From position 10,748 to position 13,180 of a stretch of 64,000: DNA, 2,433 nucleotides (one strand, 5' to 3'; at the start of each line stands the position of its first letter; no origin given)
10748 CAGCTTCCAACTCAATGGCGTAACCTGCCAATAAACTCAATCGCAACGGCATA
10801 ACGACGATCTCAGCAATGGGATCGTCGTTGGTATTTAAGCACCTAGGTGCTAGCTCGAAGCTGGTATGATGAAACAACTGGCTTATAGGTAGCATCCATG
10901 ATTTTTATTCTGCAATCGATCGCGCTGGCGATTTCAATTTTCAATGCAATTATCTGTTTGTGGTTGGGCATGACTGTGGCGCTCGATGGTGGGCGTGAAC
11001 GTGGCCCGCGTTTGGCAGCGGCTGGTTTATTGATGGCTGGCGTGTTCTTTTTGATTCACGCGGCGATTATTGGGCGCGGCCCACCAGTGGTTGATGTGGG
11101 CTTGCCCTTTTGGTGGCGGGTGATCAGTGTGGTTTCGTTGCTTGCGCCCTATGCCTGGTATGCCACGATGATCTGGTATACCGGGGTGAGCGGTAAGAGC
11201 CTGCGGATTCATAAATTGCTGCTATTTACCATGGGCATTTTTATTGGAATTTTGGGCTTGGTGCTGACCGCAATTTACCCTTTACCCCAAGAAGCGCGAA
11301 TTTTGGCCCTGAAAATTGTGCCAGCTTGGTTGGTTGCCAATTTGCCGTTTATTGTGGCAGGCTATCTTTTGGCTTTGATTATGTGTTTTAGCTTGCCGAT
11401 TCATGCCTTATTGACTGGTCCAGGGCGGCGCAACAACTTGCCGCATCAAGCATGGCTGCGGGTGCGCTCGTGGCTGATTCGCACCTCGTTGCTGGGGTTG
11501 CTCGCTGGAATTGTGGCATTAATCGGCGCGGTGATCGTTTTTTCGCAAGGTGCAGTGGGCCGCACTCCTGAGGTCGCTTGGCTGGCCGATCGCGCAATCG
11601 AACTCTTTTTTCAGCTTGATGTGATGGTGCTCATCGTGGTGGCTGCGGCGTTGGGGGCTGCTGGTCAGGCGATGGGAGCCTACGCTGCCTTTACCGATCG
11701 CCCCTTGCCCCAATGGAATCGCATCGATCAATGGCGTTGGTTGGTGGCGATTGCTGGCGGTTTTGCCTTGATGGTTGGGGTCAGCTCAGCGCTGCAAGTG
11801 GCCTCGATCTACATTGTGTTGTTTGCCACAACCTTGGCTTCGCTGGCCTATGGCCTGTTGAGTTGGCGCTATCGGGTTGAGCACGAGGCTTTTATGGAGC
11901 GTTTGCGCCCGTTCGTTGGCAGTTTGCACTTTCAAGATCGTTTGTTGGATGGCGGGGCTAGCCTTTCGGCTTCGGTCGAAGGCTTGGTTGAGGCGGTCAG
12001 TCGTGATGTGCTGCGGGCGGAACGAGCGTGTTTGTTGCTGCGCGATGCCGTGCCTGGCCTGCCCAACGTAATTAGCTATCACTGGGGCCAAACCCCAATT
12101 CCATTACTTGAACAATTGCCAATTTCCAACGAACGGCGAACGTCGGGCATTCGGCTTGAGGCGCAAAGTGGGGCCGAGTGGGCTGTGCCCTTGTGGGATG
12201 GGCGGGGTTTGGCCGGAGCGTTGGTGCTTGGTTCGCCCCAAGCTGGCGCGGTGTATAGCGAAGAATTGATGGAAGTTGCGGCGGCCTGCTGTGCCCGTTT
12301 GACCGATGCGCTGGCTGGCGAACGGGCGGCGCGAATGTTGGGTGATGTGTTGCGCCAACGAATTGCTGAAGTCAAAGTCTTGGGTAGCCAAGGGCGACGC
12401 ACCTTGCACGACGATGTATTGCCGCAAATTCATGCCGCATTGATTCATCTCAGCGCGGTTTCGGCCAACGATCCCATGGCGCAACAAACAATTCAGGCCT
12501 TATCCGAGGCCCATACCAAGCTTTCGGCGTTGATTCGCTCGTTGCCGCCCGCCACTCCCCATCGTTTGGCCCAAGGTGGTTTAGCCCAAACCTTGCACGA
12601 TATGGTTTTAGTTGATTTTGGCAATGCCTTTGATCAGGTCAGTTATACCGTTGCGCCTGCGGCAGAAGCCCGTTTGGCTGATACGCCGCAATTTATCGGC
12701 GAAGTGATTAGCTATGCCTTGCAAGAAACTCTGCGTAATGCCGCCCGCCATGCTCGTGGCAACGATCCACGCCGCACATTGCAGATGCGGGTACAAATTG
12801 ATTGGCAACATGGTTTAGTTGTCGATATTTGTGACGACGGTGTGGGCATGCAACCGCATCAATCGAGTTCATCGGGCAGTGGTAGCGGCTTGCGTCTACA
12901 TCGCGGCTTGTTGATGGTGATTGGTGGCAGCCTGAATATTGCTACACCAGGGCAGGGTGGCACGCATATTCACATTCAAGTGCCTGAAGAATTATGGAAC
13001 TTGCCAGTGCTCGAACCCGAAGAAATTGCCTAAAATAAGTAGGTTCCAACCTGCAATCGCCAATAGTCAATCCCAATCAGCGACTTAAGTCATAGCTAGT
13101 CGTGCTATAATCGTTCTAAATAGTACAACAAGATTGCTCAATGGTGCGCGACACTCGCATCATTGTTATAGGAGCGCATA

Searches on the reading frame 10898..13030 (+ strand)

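Call 70: search_protein_families(library=pfam, proteins=[window:10898-13030:+], max_evalue=0.001)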
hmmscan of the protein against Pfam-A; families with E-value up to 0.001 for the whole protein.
window:10898-13030:+ (711 aa): 2 families
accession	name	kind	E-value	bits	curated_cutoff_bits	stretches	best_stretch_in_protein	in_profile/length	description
PF02518.31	HATPase_c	-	1.3e-08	35.7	26.4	1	606-698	8-110/111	Histidine kinase-, DNA gyrase B-, and HSP90-like ATPase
PF13581.12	HATPase_c_2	-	2.6e-06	27.9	27.4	1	603-671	31-108/127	Histidine kinase-like ATPase domain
